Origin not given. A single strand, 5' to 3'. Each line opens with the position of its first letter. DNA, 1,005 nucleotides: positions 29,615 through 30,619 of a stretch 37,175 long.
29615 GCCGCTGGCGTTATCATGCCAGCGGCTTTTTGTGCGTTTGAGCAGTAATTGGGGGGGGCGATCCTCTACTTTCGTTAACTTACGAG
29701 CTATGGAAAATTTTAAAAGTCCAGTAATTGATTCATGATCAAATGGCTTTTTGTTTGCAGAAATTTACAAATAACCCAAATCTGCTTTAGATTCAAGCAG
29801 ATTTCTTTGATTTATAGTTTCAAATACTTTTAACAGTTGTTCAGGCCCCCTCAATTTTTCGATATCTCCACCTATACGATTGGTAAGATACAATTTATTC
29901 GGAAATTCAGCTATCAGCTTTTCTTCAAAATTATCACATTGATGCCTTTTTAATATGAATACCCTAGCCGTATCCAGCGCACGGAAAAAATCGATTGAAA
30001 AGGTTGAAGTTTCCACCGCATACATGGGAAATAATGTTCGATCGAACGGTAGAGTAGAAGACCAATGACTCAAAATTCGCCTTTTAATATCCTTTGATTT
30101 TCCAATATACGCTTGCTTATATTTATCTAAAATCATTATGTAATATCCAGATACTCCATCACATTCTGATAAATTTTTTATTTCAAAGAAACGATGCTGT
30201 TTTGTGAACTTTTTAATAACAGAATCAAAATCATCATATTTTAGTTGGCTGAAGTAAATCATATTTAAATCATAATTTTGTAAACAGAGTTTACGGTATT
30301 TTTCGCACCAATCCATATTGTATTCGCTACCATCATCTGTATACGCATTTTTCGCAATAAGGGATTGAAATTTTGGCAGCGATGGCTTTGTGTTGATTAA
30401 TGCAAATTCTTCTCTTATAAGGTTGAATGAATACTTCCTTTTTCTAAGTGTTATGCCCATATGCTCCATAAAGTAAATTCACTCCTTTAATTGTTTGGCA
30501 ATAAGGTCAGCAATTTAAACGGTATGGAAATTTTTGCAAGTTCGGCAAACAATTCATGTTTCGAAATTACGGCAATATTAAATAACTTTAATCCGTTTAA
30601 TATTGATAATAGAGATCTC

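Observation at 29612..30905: AT-rich GIY-YIG nuclease cassette inserted inside a copy of the genome's GC-rich repeat element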

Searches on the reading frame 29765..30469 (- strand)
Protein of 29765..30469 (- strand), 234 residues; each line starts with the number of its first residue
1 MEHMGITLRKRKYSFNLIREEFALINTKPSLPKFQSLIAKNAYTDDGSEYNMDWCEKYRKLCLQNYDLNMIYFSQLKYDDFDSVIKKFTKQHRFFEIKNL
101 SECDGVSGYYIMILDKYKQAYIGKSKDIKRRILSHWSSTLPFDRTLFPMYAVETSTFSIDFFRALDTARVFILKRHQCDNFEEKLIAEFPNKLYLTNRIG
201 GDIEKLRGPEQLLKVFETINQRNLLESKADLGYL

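Call 5: search_protein_families(library=pfam, proteins=[window:29765-30469:-], max_evalue=1)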
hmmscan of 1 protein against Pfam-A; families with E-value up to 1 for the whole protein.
window:29765-30469:- (234 aa): 1 family
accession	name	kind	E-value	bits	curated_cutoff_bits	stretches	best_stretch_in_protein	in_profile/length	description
PF01541.30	GIY-YIG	-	0.0018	19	22.6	1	109-138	4-33/78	GIY-YIG catalytic domain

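Call 11: search_protein_families(library=ncbifam, proteins=[window:29765-30469:-], max_evalue=1)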
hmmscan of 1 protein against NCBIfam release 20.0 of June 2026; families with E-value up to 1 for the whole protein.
window:29765-30469:- (234 aa): 6 families
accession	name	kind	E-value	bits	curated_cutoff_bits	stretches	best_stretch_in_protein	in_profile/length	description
TIGR01453.1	grpIintron_endo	subfamily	0.003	17.6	56.05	1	107-138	2-33/215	group I intron endonuclease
TIGR00194.1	uvrC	equivalog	0.0054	15.5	285.45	1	99-139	4-44/574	excinuclease ABC subunit UvrC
NF011261.0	PRK14667.1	equivalog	0.013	14.1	818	1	102-137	12-46/567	excinuclease ABC subunit C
NF005906.0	PRK07883.1-4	equivalog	0.013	13.9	495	1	85-137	191-246/563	DEDD exonuclease domain-containing protein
NF007816.0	PRK10525.1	equivalog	0.032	13.3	511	1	48-97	241-290/318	cytochrome o ubiquinol oxidase subunit II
NF005904.0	PRK07883.1-2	equivalog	0.034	12.4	969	1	97-137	226-263/584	DEDD exonuclease domain-containing protein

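Call 12: search_protein_families(library=phrogs, proteins=[window:29765-30469:-], max_evalue=1)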
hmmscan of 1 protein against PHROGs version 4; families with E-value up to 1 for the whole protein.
window:29765-30469:- (234 aa): 0 families

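Call 13: search_protein_families(library=padloc, proteins=[window:29765-30469:-], max_evalue=1)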
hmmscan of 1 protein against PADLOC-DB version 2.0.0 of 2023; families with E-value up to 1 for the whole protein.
window:29765-30469:- (234 aa): 4 families
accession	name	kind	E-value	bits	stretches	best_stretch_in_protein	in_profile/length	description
PDLC03975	UzuA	-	2.7e-69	231.9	1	1-226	52-268/277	-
PDLC03693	HEase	-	0.0062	13.8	1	62-145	62-146/313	homing endonuclease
PDLC04923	PDC-S14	-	0.023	11.8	1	94-137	59-106/320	-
PDLC04925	PDC-S14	-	0.037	11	1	96-143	53-103/301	-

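Call 14: find_homologous_proteins(query=window:29765-30469:-)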
Query window:29765-30469:- (234 aa): 220 proteins with E <= 0.001 among 380 candidates; the best 120 are listed.
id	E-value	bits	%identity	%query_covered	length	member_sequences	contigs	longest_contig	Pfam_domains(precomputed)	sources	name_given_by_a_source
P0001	5.7e-149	512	99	99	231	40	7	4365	-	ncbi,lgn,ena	-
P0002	2.4e-83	297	62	97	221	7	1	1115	-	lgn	-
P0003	1.4e-82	295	65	95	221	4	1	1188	-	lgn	-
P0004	1.8e-81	291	63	95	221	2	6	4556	-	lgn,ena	-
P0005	3.0e-81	291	61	96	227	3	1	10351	-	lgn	-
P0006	3.6e-81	290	62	96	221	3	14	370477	-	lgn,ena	-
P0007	5.2e-81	290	61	96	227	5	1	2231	-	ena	-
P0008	5.4e-81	290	63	95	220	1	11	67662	-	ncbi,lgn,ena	-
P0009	1.2e-80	289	63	96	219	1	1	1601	-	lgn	-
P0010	6.5e-80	286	62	96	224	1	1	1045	PF01541.31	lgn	-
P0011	1.9e-79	285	62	96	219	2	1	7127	-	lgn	-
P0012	6.6e-79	283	59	96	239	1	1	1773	-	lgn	-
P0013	2.4e-78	281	63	95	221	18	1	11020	PF01541.31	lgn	-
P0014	2.9e-77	278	61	96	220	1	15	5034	-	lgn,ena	-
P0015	5.5e-77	277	58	96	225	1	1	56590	-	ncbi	-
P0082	7.0e-70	253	52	96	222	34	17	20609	-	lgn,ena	-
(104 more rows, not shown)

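Call 17: find_encoding_contigs(protein=P0001, flank=6000, max_places=8)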
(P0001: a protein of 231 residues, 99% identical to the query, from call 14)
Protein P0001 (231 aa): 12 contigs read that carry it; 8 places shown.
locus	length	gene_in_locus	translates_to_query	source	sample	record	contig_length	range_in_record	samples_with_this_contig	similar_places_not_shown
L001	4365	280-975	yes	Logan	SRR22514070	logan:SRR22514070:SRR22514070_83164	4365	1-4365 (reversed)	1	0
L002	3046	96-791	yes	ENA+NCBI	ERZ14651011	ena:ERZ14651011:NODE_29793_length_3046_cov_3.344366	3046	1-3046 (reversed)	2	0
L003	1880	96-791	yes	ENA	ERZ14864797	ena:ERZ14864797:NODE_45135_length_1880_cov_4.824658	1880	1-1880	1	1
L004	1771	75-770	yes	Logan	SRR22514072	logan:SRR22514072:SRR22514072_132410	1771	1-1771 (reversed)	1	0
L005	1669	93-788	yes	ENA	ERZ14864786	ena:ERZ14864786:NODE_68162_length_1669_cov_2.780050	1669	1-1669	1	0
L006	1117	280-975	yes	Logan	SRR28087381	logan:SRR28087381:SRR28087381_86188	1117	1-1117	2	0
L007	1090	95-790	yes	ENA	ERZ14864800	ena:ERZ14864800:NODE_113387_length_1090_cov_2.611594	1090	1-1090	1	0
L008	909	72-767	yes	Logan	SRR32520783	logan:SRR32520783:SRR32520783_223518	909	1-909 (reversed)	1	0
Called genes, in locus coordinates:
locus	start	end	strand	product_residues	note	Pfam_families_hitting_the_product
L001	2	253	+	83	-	?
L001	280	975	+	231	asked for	-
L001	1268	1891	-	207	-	PF12773:DZR (weak), PF13240:Zn_Ribbon_1, PF13248:Zn_ribbon_3 (weak)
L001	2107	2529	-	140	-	PF21832:DUF6892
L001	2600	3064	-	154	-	PF00583:Acetyltransf_1, PF13673:Acetyltransf_10, PF13508:Acetyltransf_7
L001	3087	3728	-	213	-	-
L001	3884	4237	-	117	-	PF15595:Imm51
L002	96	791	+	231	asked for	-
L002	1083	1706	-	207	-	PF12773:DZR (weak), PF13240:Zn_Ribbon_1, PF13248:Zn_ribbon_3 (weak)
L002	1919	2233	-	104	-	PF21832:DUF6892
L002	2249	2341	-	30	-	-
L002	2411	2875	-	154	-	PF00583:Acetyltransf_1, PF13673:Acetyltransf_10, PF13508:Acetyltransf_7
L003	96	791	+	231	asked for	-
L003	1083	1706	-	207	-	PF12773:DZR (weak), PF13240:Zn_Ribbon_1, PF13248:Zn_ribbon_3 (weak)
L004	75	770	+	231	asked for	-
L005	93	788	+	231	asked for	-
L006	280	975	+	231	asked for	-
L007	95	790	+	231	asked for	-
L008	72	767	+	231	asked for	-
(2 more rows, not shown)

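Call 23: find_related_loci(query=A2, collection=genome_contigs, flank=5000)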
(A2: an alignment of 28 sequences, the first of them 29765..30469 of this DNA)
Query A2 (234 aa) in genome_contigs; peptide patterns used: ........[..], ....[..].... (x = any residue, [..] = any of these).
154 stretches matched a pattern; 129 encode a relative of the query (tblastn E <= 1e-3); the best 80 are kept; 80 distinct loci.
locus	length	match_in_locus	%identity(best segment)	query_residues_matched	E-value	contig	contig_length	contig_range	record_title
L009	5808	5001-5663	61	1-226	5e-86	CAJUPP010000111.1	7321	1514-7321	MAG TPA_asm: uncultured Hungatella sp. isolate MGBC164450 genome assembly, contig: MGBC164450.111, whole genome shotgun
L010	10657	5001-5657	58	1-224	6e-81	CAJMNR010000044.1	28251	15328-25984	TPA_asm: uncultured bacterium isolate ERR1430482-bin.2 genome assembly, contig: NODE_557_length_28251_cov_9.606930, whol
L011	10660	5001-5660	60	1-221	2e-80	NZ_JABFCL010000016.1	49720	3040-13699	Bittarella massiliensis (ex Durand et al. 2017) strain GGCC_0305 NODE_16_length_49720_cov_650.621202, whole genome shotg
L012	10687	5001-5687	56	1-224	3e-79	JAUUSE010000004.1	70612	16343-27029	MAG: Bacillota bacterium isolate N1170.26 NODE_200_length_70612_cov_7.131397, whole genome shotgun sequence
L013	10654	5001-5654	55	1-224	1e-78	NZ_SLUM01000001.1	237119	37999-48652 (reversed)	Allofournierella massiliensis strain DSM 100451 Ga0244722_101, whole genome shotgun sequence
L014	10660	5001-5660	56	1-225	5e-77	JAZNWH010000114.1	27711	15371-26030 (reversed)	MAG: Clostridia bacterium isolate T1900044784_TS20190250.MAGScoT_cleanbin_000041 SGB_2602_k141_1145082, whole genome sho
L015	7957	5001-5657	56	1-224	9e-77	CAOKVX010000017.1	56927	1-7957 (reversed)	MAG TPA_asm: uncultured Clostridia bacterium isolate SRR15730548_bin.26_metawrap_v1.3_MAG genome assembly, contig: NODE.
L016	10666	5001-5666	53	1-227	1e-74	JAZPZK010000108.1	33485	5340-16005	MAG: Acutalibacteraceae bacterium isolate T1900044645_TS20190111.MAGScoT_cleanbin_000031 SGB_1342_k141_1481220, whole ge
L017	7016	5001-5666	53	1-227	4e-74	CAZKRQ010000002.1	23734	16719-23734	MAG TPA_asm: uncultured Oscillospiraceae bacterium isolate SRP287540_co1_301 genome assembly, contig: NODE_2137_length_2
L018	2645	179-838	52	1-225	4e-75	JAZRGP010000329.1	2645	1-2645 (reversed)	MAG: Christensenellaceae bacterium isolate T1900045488_YK20190182.MAGScoT_cleanbin_000040 SGB_7363_k141_1487980, whole g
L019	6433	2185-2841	53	1-224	5e-74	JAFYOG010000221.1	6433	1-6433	MAG: Clostridia bacterium isolate RGIG7271 Water_buffalos_Cecum-4__c821830, whole genome shotgun sequence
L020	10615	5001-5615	56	1-203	2e-73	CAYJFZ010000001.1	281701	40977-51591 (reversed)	MAG TPA_asm: uncultured Oscillospiraceae bacterium isolate ERP123703_co1_310 genome assembly, contig: NODE_10_length_281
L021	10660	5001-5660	54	1-225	1e-73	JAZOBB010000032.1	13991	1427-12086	MAG: Clostridia bacterium isolate T1900044759_TS20190225.MAGScoT_cleanbin_000031 SGB_2341_k141_2042402, whole genome sho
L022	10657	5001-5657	55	1-224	3e-73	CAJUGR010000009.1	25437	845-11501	MAG TPA_asm: uncultured Erysipelotrichaceae bacterium isolate MGBC139950 genome assembly, contig: MGBC139950.9, whole ge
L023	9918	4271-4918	53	1-222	4e-73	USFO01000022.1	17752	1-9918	uncultured Ruminococcaceae bacterium isolate UMGS1668 genome assembly, contig: NODE_2690_length_17752_cov_4.503193, whol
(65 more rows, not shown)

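Call 42: find_encoding_contigs(protein=P0006, flank=3000, max_places=8)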
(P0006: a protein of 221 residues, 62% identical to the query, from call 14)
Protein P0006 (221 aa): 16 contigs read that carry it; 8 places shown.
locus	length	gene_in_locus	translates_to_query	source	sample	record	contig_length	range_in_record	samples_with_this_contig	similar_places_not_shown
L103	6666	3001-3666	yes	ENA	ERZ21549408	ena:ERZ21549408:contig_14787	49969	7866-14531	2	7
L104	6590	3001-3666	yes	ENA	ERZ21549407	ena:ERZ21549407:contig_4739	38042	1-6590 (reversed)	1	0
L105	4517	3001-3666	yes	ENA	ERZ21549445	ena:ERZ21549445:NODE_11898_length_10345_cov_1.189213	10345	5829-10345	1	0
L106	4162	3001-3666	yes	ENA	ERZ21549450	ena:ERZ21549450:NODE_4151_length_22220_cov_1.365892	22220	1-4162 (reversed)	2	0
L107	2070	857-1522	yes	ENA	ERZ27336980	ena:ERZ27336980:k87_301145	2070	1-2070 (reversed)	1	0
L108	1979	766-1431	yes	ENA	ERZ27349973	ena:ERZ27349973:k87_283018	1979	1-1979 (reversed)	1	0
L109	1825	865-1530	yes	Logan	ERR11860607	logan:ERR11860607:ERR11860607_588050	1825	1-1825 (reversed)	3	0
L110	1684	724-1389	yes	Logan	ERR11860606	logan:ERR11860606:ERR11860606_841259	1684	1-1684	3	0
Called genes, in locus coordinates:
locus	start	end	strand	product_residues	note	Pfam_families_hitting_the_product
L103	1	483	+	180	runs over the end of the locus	PF19601:DUF6106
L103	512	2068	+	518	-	PF03853:YjeF_N, PF01256:Carb_kinase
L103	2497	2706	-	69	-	-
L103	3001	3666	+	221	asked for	-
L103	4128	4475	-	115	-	-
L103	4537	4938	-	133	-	PF14287:DUF4368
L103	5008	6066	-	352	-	PF00239:Resolvase, PF07508:Recombinase, PF13408:Zn_ribbon_recom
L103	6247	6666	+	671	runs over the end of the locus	PF00004:AAA, PF17866:AAA_lid_6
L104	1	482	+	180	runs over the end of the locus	PF19601:DUF6106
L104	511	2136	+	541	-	PF03853:YjeF_N, PF01256:Carb_kinase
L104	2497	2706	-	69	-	-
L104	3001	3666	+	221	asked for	-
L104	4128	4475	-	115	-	-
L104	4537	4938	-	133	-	PF14287:DUF4368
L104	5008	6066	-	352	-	PF00239:Resolvase, PF07508:Recombinase, PF13408:Zn_ribbon_recom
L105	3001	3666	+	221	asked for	-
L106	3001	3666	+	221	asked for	-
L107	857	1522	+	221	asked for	-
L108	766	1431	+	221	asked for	-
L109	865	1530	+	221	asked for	-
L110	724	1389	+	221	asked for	-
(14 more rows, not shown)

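Call 43: find_encoding_contigs(protein=P0082, flank=3000, max_places=8)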
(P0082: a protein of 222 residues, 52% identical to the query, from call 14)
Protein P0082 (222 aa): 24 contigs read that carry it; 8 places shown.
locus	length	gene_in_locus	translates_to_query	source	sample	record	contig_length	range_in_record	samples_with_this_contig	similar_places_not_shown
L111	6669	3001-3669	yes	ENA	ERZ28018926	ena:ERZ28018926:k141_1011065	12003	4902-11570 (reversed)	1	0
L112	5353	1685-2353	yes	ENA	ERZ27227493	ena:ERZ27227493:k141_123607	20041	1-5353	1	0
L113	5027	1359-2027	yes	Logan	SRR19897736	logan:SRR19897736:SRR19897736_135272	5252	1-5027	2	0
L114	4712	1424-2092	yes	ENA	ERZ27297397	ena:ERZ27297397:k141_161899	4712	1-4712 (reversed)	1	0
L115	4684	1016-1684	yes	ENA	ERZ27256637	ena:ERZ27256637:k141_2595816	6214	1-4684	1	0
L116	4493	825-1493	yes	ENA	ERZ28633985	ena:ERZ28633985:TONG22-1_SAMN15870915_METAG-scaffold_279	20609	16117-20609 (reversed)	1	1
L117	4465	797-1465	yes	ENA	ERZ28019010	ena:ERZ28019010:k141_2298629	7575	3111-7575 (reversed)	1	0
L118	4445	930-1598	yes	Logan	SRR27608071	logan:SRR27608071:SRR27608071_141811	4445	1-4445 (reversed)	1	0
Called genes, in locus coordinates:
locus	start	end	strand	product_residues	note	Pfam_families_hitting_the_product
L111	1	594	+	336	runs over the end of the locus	PF17761:DUF1016_N, PF06250:YhcG_C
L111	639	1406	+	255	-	PF01048:PNP_UDP_1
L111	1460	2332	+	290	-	PF04439:Adenyl_transf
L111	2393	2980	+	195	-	-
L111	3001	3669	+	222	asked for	-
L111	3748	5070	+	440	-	-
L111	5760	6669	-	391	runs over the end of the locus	PF03796:DnaB_C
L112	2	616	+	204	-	?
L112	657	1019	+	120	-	PF13788:DUF4180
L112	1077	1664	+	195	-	-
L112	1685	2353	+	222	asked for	-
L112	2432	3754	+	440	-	-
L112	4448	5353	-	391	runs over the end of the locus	PF03796:DnaB_C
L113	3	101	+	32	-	?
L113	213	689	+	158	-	PF00293:NUDIX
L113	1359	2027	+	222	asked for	-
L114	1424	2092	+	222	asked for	-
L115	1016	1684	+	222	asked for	-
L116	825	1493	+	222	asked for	-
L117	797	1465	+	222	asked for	-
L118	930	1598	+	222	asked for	-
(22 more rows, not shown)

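Call 44: predict_structure(alignment_id=A2)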
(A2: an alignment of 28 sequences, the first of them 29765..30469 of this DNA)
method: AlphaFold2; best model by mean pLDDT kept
length: 234 residues; sequences in the alignment: 28
mean_pLDDT: 85.5   pTM: 0.82
mean pLDDT of the five models: 85.5, 82.4, 82.3, 82.2, 81.4
residues with pLDDT >= 90: 138; 70-90: 58; 50-70: 32; < 50: 6
segments of 3 or more residues with pLDDT < 50: 204-206, 232-234
pLDDT, mean of each block of 10 residues (from residue 1): 93 90 94 90 93 97 95 91 94 96 93 93 91 89 90 86 92 82 83 63 53 65 70 46
secondary structure, 60 per line:
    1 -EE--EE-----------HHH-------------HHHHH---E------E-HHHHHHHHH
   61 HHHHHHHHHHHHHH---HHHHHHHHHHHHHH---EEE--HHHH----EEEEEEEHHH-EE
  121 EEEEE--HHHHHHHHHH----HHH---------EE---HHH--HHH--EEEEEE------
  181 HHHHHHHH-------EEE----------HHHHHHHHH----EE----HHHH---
elements in order: H35-39 H52-74 H78-91 E95-97 H100-103 E108-114 E119-125 H128-137 E169-174 H181-188 E196-198 H209-217 H228-231

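Call 46: search_solved_structures(query=A2, max_evalue=1, show_alignments=2)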
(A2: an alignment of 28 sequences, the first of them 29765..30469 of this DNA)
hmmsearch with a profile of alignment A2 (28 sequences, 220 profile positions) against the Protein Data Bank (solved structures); distinct sequences matched with E-value up to 1: 4.
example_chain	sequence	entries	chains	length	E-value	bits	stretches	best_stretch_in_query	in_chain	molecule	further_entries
7w5z_T6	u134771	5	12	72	0.1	15.6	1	61-97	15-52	Cytochrome c oxidase small TIM subunit 6 | Annexin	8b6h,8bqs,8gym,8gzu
9gn3_A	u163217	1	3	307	0.12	15.3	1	18-89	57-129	Regulatory protein MsrR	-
3sim_A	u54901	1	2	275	0.2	14.6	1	63-122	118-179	Protein, Family 18 Chitinase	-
2wsh_A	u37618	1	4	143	0.22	14.5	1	99-147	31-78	ENDONUCLEASE II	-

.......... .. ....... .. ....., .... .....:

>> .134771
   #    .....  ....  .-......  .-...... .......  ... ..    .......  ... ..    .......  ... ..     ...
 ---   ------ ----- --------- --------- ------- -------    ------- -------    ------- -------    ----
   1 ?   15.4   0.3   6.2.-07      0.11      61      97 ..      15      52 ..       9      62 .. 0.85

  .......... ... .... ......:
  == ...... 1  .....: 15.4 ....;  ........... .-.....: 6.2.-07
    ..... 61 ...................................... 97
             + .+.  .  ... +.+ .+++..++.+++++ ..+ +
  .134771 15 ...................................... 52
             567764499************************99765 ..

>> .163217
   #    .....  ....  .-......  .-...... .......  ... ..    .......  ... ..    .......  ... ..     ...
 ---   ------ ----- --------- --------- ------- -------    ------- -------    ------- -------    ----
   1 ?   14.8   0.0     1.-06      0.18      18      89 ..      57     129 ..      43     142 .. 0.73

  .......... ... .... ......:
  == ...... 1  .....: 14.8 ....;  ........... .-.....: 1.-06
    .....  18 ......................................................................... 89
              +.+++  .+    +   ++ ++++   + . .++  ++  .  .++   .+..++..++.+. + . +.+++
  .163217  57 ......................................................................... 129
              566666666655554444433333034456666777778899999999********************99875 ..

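Call 59: search_dna_similar(query=window:29765-30469:-, collection=phages, mode=protein, max_evalue=0.001, max_rows=20)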
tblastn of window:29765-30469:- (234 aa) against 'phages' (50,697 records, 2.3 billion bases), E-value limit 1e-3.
No match.

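Call 60: search_dna_similar(query=window:29765-30469:-, collection=plasmids, mode=protein, max_evalue=0.001, max_rows=20)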
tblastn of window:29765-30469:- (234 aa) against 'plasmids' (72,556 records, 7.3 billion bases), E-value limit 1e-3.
Records with a match: 6; places in all: 6; records where one place covers at least 80% of the query: 5.
Best place of each record, by identity: <60% 6.
By first word of the organism name: Planococcus 2; Rossellomorea 1; Clostridium 1; Arthrobacter 1; Enterococcus 1.
By predicted mobility (MOB-suite, as given by PLSDB): non-mobilizable 4; mobilizable 1; conjugative 1.
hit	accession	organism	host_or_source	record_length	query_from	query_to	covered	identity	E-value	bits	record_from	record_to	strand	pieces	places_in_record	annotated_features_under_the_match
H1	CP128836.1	Rossellomorea sp. AcN35-11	-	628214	3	224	95%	41.5%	3e-43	162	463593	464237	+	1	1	GIY-YIG nuclease family protein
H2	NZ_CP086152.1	Clostridium estertheticum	horse,single colony,meat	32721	3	218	92%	39.9%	3e-38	148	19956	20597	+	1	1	hypothetical protein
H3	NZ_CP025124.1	Planococcus sp. MB-3u-03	-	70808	2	206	88%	35.9%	1e-30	126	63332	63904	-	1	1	hypothetical protein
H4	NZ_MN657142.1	Planococcus sp. (in: firmicutes)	-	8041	3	206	87%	34.1%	2e-28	119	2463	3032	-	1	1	hypothetical protein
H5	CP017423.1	Arthrobacter sp. ZXY-2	whole organism,soil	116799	2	202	86%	31.2%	5e-24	107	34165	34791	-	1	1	hypothetical protein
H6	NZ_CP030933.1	Enterococcus gilvus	cow,milk,milk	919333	56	172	50%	30.8%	2e-9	64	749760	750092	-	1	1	hypothetical protein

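Call 68: search_protein_families(library=padloc, alignment_id=A2, max_evalue=0.001)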
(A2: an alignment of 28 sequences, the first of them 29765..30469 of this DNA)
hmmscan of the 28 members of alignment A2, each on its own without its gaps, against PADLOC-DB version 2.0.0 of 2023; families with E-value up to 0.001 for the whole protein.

A. member 1, window:29765-30469:- (234 aa): 1 family
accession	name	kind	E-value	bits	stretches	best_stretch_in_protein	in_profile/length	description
PDLC03975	UzuA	-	2.7e-69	231.9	1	1-226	52-268/277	-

B. families by the number of members that match (of 28 scanned): 6 families
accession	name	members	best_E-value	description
PDLC03975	UzuA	28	4.8e-84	-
PDLC04925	PDC-S14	20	8.1e-07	-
PDLC04921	PDC-S14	16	9.6e-05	-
PDLC04923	PDC-S14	15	1.1e-06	-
PDLC04922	PDC-S14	3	0.00029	-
PDLC04924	PDC-S14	2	0.00015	-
